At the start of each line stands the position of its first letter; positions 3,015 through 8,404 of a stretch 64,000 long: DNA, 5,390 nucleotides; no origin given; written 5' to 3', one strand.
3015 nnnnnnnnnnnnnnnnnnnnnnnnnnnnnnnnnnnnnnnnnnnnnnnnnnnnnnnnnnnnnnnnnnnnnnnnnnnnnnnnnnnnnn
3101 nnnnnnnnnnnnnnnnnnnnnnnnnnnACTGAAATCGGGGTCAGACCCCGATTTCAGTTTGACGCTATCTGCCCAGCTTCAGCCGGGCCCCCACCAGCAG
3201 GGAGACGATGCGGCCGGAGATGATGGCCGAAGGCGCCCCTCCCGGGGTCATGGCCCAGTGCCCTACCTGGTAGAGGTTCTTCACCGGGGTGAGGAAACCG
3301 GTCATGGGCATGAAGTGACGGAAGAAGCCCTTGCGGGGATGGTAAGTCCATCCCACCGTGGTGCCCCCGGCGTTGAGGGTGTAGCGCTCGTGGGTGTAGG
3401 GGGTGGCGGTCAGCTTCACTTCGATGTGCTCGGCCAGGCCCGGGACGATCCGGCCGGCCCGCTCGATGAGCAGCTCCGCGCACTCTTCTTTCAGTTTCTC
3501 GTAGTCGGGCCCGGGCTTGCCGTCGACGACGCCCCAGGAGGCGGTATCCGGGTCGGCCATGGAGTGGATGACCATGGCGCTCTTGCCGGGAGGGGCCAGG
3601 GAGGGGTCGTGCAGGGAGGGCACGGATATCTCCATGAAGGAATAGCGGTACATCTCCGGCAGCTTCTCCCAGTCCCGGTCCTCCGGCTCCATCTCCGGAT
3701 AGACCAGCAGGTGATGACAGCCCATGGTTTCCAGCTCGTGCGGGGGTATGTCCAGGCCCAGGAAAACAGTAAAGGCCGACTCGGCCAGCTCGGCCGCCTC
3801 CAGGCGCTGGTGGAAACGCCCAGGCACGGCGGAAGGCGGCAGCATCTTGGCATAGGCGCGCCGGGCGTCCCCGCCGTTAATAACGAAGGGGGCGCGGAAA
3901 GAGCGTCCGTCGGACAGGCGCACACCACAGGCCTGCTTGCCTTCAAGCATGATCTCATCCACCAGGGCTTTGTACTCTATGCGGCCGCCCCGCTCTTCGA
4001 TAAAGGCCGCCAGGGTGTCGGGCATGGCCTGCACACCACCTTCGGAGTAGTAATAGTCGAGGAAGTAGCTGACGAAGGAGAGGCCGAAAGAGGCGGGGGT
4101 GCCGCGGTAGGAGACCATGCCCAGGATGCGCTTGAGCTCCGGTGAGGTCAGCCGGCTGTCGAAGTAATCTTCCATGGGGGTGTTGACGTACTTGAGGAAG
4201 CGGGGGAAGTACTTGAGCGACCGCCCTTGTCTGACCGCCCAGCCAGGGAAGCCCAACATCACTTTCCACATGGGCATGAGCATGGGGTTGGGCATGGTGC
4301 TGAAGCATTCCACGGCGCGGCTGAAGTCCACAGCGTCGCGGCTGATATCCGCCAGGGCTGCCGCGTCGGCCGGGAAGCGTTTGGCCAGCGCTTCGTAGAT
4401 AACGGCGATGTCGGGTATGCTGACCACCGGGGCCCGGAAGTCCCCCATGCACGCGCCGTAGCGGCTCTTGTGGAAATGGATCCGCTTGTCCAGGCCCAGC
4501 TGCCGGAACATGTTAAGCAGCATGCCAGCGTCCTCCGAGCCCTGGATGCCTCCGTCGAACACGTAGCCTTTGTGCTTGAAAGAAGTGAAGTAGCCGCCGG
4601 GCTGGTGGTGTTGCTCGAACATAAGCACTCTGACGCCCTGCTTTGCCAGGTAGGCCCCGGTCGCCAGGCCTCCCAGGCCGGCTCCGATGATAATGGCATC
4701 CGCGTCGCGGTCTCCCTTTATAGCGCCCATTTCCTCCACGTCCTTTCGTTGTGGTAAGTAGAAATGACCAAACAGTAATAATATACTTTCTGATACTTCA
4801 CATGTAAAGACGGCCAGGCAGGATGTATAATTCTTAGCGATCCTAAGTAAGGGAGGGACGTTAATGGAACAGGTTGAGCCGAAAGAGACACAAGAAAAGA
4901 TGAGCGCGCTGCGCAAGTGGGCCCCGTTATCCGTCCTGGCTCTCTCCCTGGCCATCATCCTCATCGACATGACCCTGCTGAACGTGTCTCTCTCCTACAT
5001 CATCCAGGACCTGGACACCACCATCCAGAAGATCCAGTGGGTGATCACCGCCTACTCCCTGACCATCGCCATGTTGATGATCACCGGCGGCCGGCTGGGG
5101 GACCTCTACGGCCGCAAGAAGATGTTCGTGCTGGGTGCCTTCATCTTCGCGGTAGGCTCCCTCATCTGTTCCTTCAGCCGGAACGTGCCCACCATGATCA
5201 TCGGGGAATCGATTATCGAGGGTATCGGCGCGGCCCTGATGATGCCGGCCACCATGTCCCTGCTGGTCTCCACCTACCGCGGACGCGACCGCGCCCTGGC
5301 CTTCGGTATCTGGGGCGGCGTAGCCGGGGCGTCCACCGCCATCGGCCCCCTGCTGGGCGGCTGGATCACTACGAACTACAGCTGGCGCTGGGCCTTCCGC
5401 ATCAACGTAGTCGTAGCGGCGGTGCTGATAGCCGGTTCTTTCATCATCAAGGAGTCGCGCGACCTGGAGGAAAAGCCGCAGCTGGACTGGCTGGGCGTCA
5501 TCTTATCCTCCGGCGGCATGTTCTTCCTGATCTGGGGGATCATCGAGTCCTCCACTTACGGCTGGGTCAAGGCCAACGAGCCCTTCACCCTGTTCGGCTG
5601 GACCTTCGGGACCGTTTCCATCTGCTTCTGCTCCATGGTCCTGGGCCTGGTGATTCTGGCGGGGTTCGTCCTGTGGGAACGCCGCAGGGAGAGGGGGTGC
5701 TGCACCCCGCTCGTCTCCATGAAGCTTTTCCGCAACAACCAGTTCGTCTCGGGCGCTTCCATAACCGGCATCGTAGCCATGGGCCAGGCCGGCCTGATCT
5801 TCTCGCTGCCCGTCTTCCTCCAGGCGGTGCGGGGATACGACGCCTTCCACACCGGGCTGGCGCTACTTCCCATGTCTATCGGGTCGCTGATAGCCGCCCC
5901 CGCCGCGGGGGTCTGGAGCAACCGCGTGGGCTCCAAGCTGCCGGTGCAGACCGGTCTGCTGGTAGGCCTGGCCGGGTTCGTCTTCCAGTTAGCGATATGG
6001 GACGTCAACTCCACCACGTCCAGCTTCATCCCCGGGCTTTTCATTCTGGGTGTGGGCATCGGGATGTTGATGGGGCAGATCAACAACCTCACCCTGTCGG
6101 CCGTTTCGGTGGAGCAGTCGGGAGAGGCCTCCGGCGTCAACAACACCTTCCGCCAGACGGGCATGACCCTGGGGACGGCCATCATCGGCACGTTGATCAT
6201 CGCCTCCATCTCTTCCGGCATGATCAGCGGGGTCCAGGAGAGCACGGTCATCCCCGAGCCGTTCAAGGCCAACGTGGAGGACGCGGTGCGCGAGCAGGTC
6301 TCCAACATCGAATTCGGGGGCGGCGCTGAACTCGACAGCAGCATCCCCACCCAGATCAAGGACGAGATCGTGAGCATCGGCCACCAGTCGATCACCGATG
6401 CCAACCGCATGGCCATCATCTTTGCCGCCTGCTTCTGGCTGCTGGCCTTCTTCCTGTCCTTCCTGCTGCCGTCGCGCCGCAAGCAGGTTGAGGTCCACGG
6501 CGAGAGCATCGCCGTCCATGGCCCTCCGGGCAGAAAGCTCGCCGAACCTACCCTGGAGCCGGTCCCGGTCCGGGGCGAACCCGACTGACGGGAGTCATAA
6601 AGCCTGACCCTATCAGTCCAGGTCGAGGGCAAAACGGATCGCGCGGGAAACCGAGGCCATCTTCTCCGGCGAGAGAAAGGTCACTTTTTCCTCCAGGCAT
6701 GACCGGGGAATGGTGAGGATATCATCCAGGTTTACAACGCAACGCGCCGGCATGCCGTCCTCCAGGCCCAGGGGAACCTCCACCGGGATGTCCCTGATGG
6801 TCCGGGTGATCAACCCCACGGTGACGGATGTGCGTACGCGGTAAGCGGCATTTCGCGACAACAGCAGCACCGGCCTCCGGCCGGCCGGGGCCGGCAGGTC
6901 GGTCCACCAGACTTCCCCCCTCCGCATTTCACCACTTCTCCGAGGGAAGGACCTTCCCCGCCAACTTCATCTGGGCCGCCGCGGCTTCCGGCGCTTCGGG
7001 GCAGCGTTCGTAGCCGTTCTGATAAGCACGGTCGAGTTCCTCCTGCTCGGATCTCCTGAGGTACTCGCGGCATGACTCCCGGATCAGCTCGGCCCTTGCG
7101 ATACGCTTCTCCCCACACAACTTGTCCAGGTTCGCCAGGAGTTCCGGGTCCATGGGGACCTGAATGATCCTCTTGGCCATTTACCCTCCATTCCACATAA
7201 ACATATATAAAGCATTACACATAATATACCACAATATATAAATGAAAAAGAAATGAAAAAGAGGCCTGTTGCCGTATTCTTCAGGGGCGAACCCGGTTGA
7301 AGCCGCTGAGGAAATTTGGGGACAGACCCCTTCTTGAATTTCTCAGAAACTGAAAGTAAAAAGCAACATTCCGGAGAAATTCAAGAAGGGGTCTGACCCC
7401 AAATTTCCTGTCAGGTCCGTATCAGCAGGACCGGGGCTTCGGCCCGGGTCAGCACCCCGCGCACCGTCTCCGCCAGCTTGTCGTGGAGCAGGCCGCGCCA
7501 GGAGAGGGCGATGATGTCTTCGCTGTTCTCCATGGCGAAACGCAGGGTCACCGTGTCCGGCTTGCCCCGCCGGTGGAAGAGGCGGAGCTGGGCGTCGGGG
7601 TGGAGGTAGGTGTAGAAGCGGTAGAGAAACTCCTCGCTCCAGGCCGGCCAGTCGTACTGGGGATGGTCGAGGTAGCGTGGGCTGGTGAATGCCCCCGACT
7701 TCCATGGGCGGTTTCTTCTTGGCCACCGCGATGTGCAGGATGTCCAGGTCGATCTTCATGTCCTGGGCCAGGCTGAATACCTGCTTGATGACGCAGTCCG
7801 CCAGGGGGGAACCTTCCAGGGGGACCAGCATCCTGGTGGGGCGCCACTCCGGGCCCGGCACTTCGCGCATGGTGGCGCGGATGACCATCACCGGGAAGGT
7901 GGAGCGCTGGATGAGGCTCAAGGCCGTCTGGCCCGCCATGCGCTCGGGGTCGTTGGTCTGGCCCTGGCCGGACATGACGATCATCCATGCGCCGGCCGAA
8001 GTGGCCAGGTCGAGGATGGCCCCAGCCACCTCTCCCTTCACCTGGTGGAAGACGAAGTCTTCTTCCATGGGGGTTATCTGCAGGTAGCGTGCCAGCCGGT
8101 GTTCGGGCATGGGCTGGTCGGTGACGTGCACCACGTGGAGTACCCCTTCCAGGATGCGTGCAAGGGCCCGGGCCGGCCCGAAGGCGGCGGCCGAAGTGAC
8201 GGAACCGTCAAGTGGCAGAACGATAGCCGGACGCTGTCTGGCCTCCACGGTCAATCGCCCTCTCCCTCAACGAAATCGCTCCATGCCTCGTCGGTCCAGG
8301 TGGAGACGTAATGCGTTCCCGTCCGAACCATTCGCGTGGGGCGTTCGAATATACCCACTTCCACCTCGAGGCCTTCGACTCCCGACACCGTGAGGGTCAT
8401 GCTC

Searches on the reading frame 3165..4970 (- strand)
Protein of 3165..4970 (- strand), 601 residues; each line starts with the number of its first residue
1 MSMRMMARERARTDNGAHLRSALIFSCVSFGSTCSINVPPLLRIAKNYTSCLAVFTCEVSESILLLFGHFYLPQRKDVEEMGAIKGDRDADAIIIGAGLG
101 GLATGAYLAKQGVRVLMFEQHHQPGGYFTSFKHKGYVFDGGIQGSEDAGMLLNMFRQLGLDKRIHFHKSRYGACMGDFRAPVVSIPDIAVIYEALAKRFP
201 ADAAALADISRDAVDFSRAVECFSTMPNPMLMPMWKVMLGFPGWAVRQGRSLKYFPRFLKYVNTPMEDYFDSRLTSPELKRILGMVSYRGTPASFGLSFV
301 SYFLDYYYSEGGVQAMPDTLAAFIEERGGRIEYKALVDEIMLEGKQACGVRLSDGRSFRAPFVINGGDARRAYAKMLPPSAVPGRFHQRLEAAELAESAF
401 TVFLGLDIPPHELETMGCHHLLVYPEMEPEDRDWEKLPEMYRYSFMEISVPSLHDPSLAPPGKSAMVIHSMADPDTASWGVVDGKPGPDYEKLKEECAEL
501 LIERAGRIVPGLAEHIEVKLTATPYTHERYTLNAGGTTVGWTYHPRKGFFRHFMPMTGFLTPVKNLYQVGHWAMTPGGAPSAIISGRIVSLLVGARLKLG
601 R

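Call 9: search_protein_families(library=pfam, proteins=[window:3165-4970:-], max_evalue=0.001)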
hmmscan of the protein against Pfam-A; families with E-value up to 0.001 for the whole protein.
window:3165-4970:- (601 aa): 8 families
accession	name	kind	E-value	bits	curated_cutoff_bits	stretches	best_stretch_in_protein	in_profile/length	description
PF01593.30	Amino_oxidase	-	1.3e-18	68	19.8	1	99-589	1-438/443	Flavin containing amine oxidoreductase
PF13450.12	NAD_binding_8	-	6e-15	55.7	21.9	1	94-156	1-66/68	NAD(P)-binding Rossmann-like domain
PF01266.30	DAO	-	9.6e-09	35.6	27.9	1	91-126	1-36/353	FAD dependent oxidoreductase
PF01494.25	FAD_binding_3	-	8e-06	25.7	22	1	90-124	2-36/349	FAD binding domain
PF01946.23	Thi4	-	3.8e-05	23.5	26.2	1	89-126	17-55/235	Thi4 family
PF12831.13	FAD_oxidored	-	7.3e-05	22.7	27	1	91-130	1-40/416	FAD dependent oxidoreductase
PF00890.30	FAD_binding_2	-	8.1e-05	22.4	20.4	1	91-126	1-36/414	FAD binding domain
PF06100.17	MCRA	-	0.00017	21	23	1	91-157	3-75/495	MCRA family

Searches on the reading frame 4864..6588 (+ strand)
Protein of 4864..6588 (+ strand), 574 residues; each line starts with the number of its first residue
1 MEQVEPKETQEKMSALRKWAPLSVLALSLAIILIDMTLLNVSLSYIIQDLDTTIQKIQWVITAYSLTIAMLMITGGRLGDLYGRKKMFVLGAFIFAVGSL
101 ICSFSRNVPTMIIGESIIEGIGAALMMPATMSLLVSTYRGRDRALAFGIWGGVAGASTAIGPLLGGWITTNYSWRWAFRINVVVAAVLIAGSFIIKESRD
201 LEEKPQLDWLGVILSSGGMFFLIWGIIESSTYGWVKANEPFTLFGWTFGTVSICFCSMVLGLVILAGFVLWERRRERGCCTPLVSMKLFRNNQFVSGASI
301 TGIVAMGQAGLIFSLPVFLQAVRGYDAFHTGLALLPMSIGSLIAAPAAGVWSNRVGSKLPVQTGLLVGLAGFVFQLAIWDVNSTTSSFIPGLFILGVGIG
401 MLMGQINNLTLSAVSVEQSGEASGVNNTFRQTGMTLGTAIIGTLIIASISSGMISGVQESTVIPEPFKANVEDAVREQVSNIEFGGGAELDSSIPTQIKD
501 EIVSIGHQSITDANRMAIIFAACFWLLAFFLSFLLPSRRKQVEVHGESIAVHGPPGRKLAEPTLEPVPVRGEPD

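Call 9: search_protein_families(library=pfam, proteins=[window:4864-6588:+], max_evalue=0.001)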
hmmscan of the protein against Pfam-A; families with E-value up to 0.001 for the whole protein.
window:4864-6588:+ (574 aa): 3 families
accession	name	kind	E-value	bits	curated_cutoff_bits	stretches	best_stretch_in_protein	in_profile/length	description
PF07690.21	MFS_1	-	9.8e-56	189.6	33.4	1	25-438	1-347/347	Major Facilitator Superfamily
PF00083.30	Sugar_tr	-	5e-07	29.4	22.3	1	56-198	47-194/452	Sugar (and other) transporter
PF05977.19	MFS_3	-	8e-07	28.3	27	1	39-191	29-185/524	Transmembrane secretion effector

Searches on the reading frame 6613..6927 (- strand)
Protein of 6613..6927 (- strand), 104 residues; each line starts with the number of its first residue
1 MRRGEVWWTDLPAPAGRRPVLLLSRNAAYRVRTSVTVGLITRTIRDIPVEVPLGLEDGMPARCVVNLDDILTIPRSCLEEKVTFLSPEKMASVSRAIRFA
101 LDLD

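Call 36: search_protein_families(library=pfam, proteins=[window:6613-6927:-], max_evalue=0.001)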
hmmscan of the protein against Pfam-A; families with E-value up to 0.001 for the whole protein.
window:6613-6927:- (104 aa): 1 family
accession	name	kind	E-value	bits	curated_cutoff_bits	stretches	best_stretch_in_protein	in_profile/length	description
PF02452.23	PemK_toxin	-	1.1e-15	58.2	23.1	1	2-99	1-107/109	PemK-like, MazF-like toxin of type II toxin-antitoxin system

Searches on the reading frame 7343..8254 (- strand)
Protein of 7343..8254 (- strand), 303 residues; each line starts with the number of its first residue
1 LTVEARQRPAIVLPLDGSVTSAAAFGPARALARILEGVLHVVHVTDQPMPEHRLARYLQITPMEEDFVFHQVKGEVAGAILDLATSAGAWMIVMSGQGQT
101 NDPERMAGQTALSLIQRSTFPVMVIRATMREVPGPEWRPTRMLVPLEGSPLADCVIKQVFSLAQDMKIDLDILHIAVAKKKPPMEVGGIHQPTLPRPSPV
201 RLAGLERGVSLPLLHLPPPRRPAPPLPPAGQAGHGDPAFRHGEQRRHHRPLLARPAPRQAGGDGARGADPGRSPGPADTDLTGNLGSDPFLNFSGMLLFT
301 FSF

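Call 36: search_protein_families(library=pfam, proteins=[window:7343-8254:-], max_evalue=0.001)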
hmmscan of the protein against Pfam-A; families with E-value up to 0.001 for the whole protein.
window:7343-8254:- (303 aa): 1 family
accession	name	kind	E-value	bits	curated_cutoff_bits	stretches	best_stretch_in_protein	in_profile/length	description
PF00582.32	Usp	-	2.1e-18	67.7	24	1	65-126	80-141/141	Universal stress protein family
